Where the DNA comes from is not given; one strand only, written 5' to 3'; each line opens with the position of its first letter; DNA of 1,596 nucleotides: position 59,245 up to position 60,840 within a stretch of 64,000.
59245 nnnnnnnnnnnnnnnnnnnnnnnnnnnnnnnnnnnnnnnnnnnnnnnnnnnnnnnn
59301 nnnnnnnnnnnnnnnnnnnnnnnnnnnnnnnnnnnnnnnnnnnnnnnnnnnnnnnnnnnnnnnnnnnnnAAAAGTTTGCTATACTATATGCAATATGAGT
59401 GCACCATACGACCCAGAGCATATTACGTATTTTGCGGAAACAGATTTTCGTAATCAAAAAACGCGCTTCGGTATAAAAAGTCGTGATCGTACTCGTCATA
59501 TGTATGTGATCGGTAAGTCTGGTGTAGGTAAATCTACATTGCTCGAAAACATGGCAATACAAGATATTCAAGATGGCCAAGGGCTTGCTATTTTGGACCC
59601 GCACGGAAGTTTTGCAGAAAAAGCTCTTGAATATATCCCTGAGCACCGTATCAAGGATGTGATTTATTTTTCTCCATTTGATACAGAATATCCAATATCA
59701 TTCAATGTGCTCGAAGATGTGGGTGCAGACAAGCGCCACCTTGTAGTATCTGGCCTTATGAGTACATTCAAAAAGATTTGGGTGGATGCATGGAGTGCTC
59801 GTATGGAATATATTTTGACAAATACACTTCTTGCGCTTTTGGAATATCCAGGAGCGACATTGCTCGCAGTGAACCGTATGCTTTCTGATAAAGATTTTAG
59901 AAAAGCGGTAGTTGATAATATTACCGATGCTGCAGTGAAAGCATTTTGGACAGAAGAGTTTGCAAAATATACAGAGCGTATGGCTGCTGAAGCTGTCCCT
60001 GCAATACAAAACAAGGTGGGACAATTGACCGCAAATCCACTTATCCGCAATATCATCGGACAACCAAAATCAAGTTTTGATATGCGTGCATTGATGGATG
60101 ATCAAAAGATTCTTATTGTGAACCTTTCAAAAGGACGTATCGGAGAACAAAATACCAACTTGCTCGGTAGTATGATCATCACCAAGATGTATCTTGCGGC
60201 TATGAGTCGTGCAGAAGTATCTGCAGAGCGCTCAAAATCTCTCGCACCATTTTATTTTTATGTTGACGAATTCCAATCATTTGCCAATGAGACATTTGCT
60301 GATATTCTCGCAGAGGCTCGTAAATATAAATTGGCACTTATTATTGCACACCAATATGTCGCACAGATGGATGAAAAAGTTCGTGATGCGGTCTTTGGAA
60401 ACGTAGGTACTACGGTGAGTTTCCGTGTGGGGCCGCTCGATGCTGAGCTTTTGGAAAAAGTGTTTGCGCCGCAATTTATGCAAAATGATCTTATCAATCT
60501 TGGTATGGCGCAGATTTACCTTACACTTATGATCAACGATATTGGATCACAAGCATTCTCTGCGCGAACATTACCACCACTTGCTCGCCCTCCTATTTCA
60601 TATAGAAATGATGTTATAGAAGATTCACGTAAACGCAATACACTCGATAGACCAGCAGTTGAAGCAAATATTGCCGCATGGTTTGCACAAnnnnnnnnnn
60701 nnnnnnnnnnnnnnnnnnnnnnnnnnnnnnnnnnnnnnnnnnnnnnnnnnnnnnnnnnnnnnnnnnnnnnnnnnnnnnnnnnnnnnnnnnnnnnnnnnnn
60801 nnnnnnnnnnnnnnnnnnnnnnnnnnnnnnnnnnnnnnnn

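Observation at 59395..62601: TM-less VirD4/TraG-like ATPase with proline-rich tail adjacent to a lamin-tail-domain surface protein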

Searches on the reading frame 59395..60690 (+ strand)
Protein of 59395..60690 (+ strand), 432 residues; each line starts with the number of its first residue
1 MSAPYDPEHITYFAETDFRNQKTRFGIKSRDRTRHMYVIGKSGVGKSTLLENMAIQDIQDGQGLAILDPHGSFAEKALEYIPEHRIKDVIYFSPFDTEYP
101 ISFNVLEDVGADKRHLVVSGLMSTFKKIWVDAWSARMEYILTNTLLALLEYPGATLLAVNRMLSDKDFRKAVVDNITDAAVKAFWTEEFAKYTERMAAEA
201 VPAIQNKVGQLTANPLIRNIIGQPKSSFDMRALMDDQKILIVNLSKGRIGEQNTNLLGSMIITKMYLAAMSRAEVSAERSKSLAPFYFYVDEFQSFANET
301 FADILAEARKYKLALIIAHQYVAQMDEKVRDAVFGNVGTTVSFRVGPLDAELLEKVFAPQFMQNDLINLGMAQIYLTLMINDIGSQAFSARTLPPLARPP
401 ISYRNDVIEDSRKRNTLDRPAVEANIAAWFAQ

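Call 12: find_related_loci(query=window:59395-60690:+, collection=genome_contigs, flank=8000)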
Query window:59395-60690:+ (432 aa) in genome_contigs; peptide patterns used: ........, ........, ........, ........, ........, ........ (x = any residue, [..] = any of these).
599 stretches matched a pattern (row limit reached: there are more); 594 encode a relative of the query (tblastn E <= 1e-3); the best 80 are kept; 80 distinct loci.
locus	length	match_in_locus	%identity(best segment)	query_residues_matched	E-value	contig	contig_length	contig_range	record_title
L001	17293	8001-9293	83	1-431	0e+0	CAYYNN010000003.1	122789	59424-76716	MAG TPA_asm: uncultured Candidatus Saccharibacteria bacterium isolate SRP285395_co2_171 genome assembly, contig: NODE_15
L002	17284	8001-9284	83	4-431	0e+0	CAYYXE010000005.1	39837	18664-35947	MAG TPA_asm: uncultured Candidatus Saccharibacteria bacterium isolate SRP133034_co1_65 genome assembly, contig: NODE_852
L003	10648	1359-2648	81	1-430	0e+0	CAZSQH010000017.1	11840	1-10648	MAG TPA_asm: uncultured Candidatus Saccharibacteria bacterium isolate SRP342105_co1_312 genome assembly, contig: NODE_74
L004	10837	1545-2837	80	1-431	0e+0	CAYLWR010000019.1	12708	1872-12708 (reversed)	MAG TPA_asm: uncultured Candidatus Saccharibacteria bacterium isolate SRP135725_co2_473 genome assembly, contig: k141_60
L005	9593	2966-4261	79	1-432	0e+0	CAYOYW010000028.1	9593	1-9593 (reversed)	MAG TPA_asm: uncultured Candidatus Saccharibacteria bacterium isolate SRP257259_co1_256 genome assembly, contig: NODE_10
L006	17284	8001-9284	80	4-431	0e+0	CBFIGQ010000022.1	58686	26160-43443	MAG: Minisyncoccia bacterium isolate Co_bin_773_orig genome assembly, contig: Co_bin_773_orig_Co_c_000002535886, whole g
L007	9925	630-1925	79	1-432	0e+0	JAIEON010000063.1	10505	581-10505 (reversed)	MAG: Patescibacteria group bacterium isolate co.spades.DASTOOL.1kb_105 c_000000427589, whole genome shotgun sequence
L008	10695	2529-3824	79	1-432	0e+0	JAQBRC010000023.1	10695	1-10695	MAG: Candidatus Nomurabacteria bacterium isolate RYN_389 scaffold_3806937, whole genome shotgun sequence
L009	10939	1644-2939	79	1-432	0e+0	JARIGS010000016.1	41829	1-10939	MAG: Candidatus Nomurabacteria bacterium isolate CullarsAll.DT.37 k141_112562, whole genome shotgun sequence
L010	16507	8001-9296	78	1-432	0e+0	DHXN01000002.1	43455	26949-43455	MAG TPA_asm: Candidatus Nomurabacteria bacterium UBA5155 UBA5155_contig_10330, whole genome shotgun sequence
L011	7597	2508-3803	78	1-432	0e+0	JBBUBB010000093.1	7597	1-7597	MAG: Patescibacteria group bacterium isolate H41-bin031_1 H41_bin031_1_000000000093, whole genome shotgun sequence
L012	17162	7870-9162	78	1-431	0e+0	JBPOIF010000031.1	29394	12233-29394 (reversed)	MAG: Candidatus Nomurabacteria bacterium isolate MAG_725 c_000000444824, whole genome shotgun sequence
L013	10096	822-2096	79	6-430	0e+0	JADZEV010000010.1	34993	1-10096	MAG: Candidatus Nomurabacteria bacterium isolate SJ839 c_000000374314, whole genome shotgun sequence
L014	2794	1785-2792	95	1-336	0e+0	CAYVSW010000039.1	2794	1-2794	MAG TPA_asm: uncultured Candidatus Saccharibacteria bacterium isolate SRP219642_co7_46 genome assembly, contig: NODE_606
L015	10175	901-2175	71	5-429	0e+0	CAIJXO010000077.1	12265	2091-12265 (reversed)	uncultured bacterium isolate Loclat_bin-10598 genome assembly, contig: bin-10598:077/119, whole genome shotgun sequence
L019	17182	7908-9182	70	5-429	0e+0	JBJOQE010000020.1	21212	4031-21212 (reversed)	MAG: Candidatus Parcubacteria bacterium isolate whiteclaycreek2_2019_sw_WHONDRS-S19S_0038_B_bin.31 scaffold_1771967, who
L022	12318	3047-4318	70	6-429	0e+0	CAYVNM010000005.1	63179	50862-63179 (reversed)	MAG TPA_asm: uncultured Candidatus Saccharibacteria bacterium isolate SRP278252_co2_282 genome assembly, contig: NODE_74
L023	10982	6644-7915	70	6-429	0e+0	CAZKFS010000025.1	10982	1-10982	MAG TPA_asm: uncultured Candidatus Saccharibacteria bacterium isolate binchicken_co264_1 genome assembly, contig: NODE_2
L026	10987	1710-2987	70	6-431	0e+0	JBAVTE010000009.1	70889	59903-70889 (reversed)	MAG: Minisyncoccia bacterium isolate MFD03852_ilm_asm_bin17 k127_174676, whole genome shotgun sequence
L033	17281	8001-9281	70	6-432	0e+0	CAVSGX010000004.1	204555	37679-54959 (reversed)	MAG: uncultured bacterium isolate MFD01476.bin.1.25 genome assembly, contig: contig_78673, whole genome shotgun sequence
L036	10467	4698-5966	70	10-432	0e+0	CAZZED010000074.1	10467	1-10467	MAG TPA_asm: uncultured Candidatus Saccharibacteria bacterium isolate binchicken_co203_179 genome assembly, contig: k141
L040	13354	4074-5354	70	5-431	0e+0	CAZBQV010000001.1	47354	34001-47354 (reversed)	MAG TPA_asm: uncultured Candidatus Saccharibacteria bacterium isolate SRP329715_co1_21 genome assembly, contig: NODE_898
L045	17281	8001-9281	69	6-432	0e+0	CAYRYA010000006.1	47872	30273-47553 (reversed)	MAG TPA_asm: uncultured Candidatus Saccharibacteria bacterium isolate SRP286056_co1_77 genome assembly, contig: NODE_728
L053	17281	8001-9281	71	5-431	0e+0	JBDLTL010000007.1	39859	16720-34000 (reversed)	MAG: Candidatus Parcubacteria bacterium isolate lewisrun_2019_sw_WHONDRS-S19S_0014_A_bin.41 scaffold_0000170, whole geno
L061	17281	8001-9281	70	5-431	0e+0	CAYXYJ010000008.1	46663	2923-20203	MAG TPA_asm: uncultured Candidatus Saccharibacteria bacterium isolate binchicken_co179_48 genome assembly, contig: NODE_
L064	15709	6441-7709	70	5-427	0e+0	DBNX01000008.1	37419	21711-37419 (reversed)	MAG TPA_asm: Patescibacteria group bacterium UBA661 UBA661_contig_4813, whole genome shotgun sequence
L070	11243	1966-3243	69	6-431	0e+0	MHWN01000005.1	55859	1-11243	MAG: Candidatus Zambryskibacteria bacterium RIFCSPLOWO2_02_FULL_39_26 rifcsplowo2_02_scaffold_1354, whole genome shotgun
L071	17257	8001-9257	70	5-423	0e+0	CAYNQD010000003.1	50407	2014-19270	MAG TPA_asm: uncultured Candidatus Saccharibacteria bacterium isolate SRP344714_co2_382 genome assembly, contig: NODE_15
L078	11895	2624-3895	69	8-431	0e+0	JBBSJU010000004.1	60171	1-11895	MAG: Candidatus Paceibacteria bacterium isolate LS4_metabat2.077 LS4_metabat2.077_K_2144277_L_60171_cov_9.9805, whole ge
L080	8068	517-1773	69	5-423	0e+0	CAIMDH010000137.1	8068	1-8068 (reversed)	uncultured bacterium isolate ErkenSummer_bin-2863 genome assembly, contig: bin-2863:137/147, whole genome shotgun sequen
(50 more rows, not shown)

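Call 22: search_protein_families(library=pfam, proteins=[L033:14206-14847:+, L078:7220-8239:+, L040:8676-9878:+, L036:1399-2697:+, L071:2608-3951:+, L045:6316-7533:+, L053:5082-6389:+, L064:3758-4432:+, L061:4784-5062:+, L045:6014-6310:+], max_evalue=0.001)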
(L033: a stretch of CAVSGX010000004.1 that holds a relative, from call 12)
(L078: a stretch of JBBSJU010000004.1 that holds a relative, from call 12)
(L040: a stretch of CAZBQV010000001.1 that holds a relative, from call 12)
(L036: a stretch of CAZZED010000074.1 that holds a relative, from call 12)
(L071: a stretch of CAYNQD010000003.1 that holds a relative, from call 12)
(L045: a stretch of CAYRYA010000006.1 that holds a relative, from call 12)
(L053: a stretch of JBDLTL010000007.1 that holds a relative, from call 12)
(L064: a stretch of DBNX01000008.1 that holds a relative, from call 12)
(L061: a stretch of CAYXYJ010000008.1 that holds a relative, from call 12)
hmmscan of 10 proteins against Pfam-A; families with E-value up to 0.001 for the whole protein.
L033:14206-14847:+ (214 aa): 5 families
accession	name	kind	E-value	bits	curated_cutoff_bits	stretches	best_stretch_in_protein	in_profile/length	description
PF08241.18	Methyltransf_11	-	8.6e-11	42.8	21.2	1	39-127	2-95/95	Methyltransferase domain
PF13649.12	Methyltransf_25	-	2.2e-08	35.1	27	1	37-123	1-97/97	Methyltransferase domain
PF08242.18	Methyltransf_12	-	1.4e-07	32.6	30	1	39-125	2-98/98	Methyltransferase domain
PF13489.12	Methyltransf_23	-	9e-07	29.2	27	1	14-142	3-131/164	Methyltransferase domain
PF13847.12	Methyltransf_31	-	8.8e-05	22.7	27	1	34-134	4-118/145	Methyltransferase domain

L078:7220-8239:+ (340 aa): 3 families
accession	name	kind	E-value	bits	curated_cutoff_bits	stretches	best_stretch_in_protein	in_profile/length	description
PF00534.26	Glycos_transf_1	-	5.3e-06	26.5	26.4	1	233-312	83-163/172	Glycosyl transferases group 1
PF13439.12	Glyco_transf_4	-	6.7e-05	23.4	28.5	1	32-176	34-164/170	Glycosyltransferase Family 4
PF13692.12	Glyco_trans_1_4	-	8.4e-05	23.3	27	1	234-306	68-141/142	Glycosyl transferases group 1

L040:8676-9878:+ (401 aa): 6 families
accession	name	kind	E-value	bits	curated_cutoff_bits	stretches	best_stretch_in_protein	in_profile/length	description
PF00534.26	Glycos_transf_1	-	1.5e-39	135.7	26.4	1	218-371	12-170/172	Glycosyl transferases group 1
PF13692.12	Glyco_trans_1_4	-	1.8e-33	116.2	27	1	224-359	4-142/142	Glycosyl transferases group 1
PF13439.12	Glyco_transf_4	-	4.7e-13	50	28.5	1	66-199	34-169/170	Glycosyltransferase Family 4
PF13579.12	Glyco_trans_4_4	-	1.4e-12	48.7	29.7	1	67-189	35-152/158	Glycosyl transferase 4-like domain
PF20706.3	GT4-conflict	-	3.2e-09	36.7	26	1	196-374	169-372/385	Family 4 Glycosyltransferase in conflict systems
PF13524.12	Glyco_trans_1_2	-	0.00038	20.8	25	1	252-379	16-134/144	Glycosyl transferase-like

L036:1399-2697:+ (433 aa): 3 families
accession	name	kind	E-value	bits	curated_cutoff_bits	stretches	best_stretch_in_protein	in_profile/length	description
PF01225.30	Mur_ligase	-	9.6e-22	77.6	21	1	8-107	1-93/95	Mur ligase family, catalytic domain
PF08245.18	Mur_ligase_M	-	4e-20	73.1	24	1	113-241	1-146/200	Mur ligase middle domain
PF02875.26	Mur_ligase_C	-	4.2e-18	66.9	28.4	1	292-420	1-127/127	Mur ligase, glutamate ligase domain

L071:2608-3951:+ (448 aa): 3 families
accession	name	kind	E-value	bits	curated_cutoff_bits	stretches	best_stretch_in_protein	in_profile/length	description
PF01225.30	Mur_ligase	-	8.1e-24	84.3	21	1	18-118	1-95/95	Mur ligase family, catalytic domain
PF02875.26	Mur_ligase_C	-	2.5e-21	77.3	28.4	1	297-431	1-127/127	Mur ligase, glutamate ligase domain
PF08245.18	Mur_ligase_M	-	1.3e-17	64.8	24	1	122-230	1-125/200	Mur ligase middle domain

L045:6316-7533:+ (406 aa): 1 family
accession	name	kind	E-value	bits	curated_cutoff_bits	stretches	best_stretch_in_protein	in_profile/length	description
PF13200.12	DUF4015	-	6e-91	305.2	27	1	69-398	1-313/313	Putative glycosyl hydrolase domain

L053:5082-6389:+ (436 aa): 2 families
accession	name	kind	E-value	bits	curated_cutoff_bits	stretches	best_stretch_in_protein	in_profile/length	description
PF13200.12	DUF4015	-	3.1e-77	260.2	27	1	73-427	1-313/313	Putative glycosyl hydrolase domain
PF14871.12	GHL6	-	0.00075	20.2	35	0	88-175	3-85/132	Hypothetical glycosyl hydrolase 6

L064:3758-4432:+ (225 aa): 1 family
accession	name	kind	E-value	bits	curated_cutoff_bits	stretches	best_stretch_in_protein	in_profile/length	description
PF00590.25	TP_methylase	-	3.2e-32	112.6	27.8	1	4-204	1-210/212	Tetrapyrrole (Corrin/Porphyrin) Methylases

L061:4784-5062:+ (93 aa): 0 families

L045:6014-6310:+ (99 aa): 0 families

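Call 23: search_protein_families(library=pfam, proteins=[L012:12534-13769:+, L003:7357-7944:-, L006:15662-16648:+, L070:8587-9297:+, L080:4224-5225:+, L026:5051-5821:-, L008:10185-10628:+, L019:1397-2155:+, L023:3080-4498:+, L022:10849-12315:+], max_evalue=0.001)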
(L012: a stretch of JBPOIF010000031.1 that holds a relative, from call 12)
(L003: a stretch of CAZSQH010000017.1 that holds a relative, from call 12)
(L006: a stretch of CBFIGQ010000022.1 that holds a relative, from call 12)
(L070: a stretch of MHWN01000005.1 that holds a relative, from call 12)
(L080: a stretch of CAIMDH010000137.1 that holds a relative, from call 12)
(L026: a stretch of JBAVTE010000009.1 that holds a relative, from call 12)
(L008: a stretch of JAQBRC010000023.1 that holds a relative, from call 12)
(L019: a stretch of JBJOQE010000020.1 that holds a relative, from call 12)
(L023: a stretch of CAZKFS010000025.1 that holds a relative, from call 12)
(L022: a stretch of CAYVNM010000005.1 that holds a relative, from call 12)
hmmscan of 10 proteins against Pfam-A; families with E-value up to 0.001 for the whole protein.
L012:12534-13769:+ (412 aa): 6 families
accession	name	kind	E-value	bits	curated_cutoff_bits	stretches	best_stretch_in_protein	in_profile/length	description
PF07992.20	Pyr_redox_2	-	1.7e-42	146.2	26.1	1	13-319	2-288/291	Pyridine nucleotide-disulphide oxidoreductase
PF00070.33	Pyr_redox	-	7.1e-14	52.5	22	1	165-243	1-66/82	Pyridine nucleotide-disulphide oxidoreductase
PF13454.12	NAD_binding_9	-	6.2e-07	29.9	21.8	0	15-46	1-34/155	FAD-NAD(P)-binding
PF01266.30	DAO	-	5.5e-05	23.3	27.9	0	13-48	1-34/353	FAD dependent oxidoreductase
PF13450.12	NAD_binding_8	-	7.9e-05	23.3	21.9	0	16-46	1-29/68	NAD(P)-binding Rossmann-like domain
PF01494.25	FAD_binding_3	-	9.5e-05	22.2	22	0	13-47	3-35/349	FAD binding domain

L003:7357-7944:- (196 aa): 1 family
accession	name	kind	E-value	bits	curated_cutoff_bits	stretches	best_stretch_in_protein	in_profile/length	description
PF03167.25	UDG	-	6.1e-37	127.3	24.3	1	33-174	1-127/141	Uracil DNA glycosylase superfamily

L006:15662-16648:+ (329 aa): 3 families
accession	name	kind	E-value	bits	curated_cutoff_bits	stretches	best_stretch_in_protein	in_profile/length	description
PF06071.19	YchF-GTPase_C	-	2.1e-32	111.5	27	1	247-329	1-83/84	Protein of unknown function (DUF933)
PF01926.29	MMR_HSR1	-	4e-22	78.9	21.9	1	5-108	2-86/113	50S ribosome-binding GTPase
PF02421.24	FeoB_N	-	1.3e-07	31.7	27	1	5-46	3-44/156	Ferrous iron transport protein B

L070:8587-9297:+ (237 aa): 1 family
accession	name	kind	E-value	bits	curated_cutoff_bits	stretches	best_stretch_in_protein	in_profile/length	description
PF00535.33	Glycos_transf_2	-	3.2e-17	63.4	23.3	1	8-167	1-167/168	Glycosyl transferase family 2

L080:4224-5225:+ (334 aa): 1 family
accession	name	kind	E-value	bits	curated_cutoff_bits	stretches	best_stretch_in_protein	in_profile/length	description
PF01933.23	CofD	-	4.5e-82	275.9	30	1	6-282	1-271/290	2-phospho-L-lactate transferase CofD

L026:5051-5821:- (257 aa): 4 families
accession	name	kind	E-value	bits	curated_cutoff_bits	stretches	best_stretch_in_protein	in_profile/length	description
PF00535.33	Glycos_transf_2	-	6.3e-32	111.2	23.3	1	10-168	1-163/168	Glycosyl transferase family 2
PF10111.15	Glyco_tranf_2_2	-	1.2e-18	68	27.3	1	22-216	15-223/276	Glycosyltransferase like family 2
PF13641.12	Glyco_tranf_2_3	-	1.2e-06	29.1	27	1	9-192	3-194/230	Glycosyltransferase like family 2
PF13632.12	Glyco_trans_2_3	-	0.00022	21.5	27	1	90-235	1-157/198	Glycosyl transferase family group 2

L008:10185-10628:+ (148 aa): 1 family
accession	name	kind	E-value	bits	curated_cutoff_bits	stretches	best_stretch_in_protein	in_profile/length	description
PF07963.17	N_methyl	-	3.3e-10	39.5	21.2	1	3-28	2-27/27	Prokaryotic N-terminal methylation motif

L019:1397-2155:+ (253 aa): 1 family
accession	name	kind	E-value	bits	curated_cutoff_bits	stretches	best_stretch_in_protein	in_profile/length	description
PF01177.27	Asp_Glu_race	-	4.4e-14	53.2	31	1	15-203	17-205/211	Asp/Glu/Hydantoin racemase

L023:3080-4498:+ (473 aa): 3 families
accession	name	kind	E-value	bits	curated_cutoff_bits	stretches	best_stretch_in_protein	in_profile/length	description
PF00224.27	PK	-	3e-123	411.5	30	1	1-322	1-328/328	Pyruvate kinase, barrel domain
PF02887.21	PK_C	-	8.1e-30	103.7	28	1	358-470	1-113/114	Pyruvate kinase, alpha/beta domain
PF03328.21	HpcH_HpaI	-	0.00028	20.7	25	1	175-260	77-170/221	HpcH/HpaI aldolase/citrate lyase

L022:10849-12315:+ (489 aa): 1 family
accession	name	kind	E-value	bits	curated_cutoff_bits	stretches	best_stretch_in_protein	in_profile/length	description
PF13231.12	PMT_2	-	8.9e-11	42.7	26.1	1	59-216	2-155/160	Dolichyl-phosphate-mannose-protein mannosyltransferase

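Call 67: search_protein_representatives(protein=window:59395-60690:+)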
Query: 432 residues. Proteins with E-value up to 0.001 (for the whole library): 21886; up to 1e-10: 14904; up to 1e-30: 5818. The best 150 are listed.
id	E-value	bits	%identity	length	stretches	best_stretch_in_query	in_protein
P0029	2.9e-242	820.4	86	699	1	1-431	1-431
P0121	2.7e-192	655.9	70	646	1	5-426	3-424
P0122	6.5e-192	654.6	67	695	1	4-430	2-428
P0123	4.5e-187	638.7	65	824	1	1-430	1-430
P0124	1.2e-186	637.2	66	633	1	5-431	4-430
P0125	3.7e-185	632.3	65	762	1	7-430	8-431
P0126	3.7e-184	629.1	66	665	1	6-428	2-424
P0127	4.5e-184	628.8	67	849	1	7-429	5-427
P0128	1.1e-182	624.3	64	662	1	8-430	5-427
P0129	3.9e-182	622.4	65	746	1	5-432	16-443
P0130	1.5e-181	620.5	64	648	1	7-430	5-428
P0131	4.0e-180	615.8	64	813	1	3-430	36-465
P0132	5.6e-180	615.3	66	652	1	6-426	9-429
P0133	6.7e-179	611.7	62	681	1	6-430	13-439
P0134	1.3e-174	597.6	63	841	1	6-430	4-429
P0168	1.9e-146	504.9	55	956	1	7-431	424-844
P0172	5.9e-146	503.2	55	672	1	10-430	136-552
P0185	1.4e-140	485.5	52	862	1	6-430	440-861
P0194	1.0e-133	463.0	50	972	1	8-430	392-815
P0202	6.9e-132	456.9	52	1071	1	5-424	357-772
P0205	4.6e-131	454.2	52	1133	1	7-428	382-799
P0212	3.1e-130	451.5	34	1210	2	19-381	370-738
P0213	3.5e-130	451.3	52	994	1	8-429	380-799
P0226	2.7e-126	438.5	50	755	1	6-422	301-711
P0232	8.0e-125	433.7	50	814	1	6-430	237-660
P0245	2.0e-120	419.2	37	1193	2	26-394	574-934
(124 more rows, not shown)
